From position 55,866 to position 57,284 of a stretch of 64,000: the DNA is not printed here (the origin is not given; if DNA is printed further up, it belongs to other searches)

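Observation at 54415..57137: Two adjacent class-B-sortase-like genes with unusual anchors, and no recognisable substrate gene nearby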

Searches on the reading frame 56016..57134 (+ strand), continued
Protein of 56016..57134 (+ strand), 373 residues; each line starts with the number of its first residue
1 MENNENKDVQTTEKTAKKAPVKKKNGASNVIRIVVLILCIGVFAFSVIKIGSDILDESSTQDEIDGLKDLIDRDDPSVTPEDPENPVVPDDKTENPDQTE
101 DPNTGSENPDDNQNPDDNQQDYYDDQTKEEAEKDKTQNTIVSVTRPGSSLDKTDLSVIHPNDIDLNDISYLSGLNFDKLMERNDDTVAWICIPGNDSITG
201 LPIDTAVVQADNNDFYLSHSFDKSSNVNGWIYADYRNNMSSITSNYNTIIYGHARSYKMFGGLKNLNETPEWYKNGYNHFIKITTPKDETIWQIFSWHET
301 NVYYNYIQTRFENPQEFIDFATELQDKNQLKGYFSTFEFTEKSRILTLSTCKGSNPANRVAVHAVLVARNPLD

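Call 68: predict_structure(alignment_id=A2)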
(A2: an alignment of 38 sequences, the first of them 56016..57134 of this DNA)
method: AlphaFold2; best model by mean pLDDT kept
length: 373 residues; sequences in the alignment: 38
mean_pLDDT: 77.2   pTM: 0.71
mean pLDDT of the five models: 77.2, 76.8, 76.7, 76.3, 75.8
residues with pLDDT >= 90: 167; 70-90: 94; 50-70: 28; < 50: 84
segments of 3 or more residues with pLDDT < 50: 1-3, 5-9, 11-14, 76-86, 88-95, 97-101, 103-108, 110-114, 116-126, 129-131, 133-154
pLDDT, mean of each block of 10 residues (from residue 1): 46 50 62 91 91 87 92 58 46 43 44 40 43 42 37 59 85 90 97 81 94 94 94 97 97 84 83 85 96 96 88 98 96 93 97 81 97 87
secondary structure, 60 per line:
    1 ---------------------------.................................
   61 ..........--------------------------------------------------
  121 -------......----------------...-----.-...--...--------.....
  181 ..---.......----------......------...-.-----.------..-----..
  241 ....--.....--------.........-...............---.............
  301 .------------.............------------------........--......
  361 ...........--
elements in order: H28-70 H128-133 H176-182 E186-192 E203-208 H239-244 E247-251 H260-268 H270-274 H276-279 E280-284 E288-301 H314-326 E345-352 E355-371
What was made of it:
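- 56100..56225 (+): B: TM helix plus juxtamembrane helix (aa ~29-70). The model has a continuous helix at 28-70 with pLDDT about 90 (call 68).
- On Class B sortase (SrtB): B has one helix at 314-326 (call 68).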
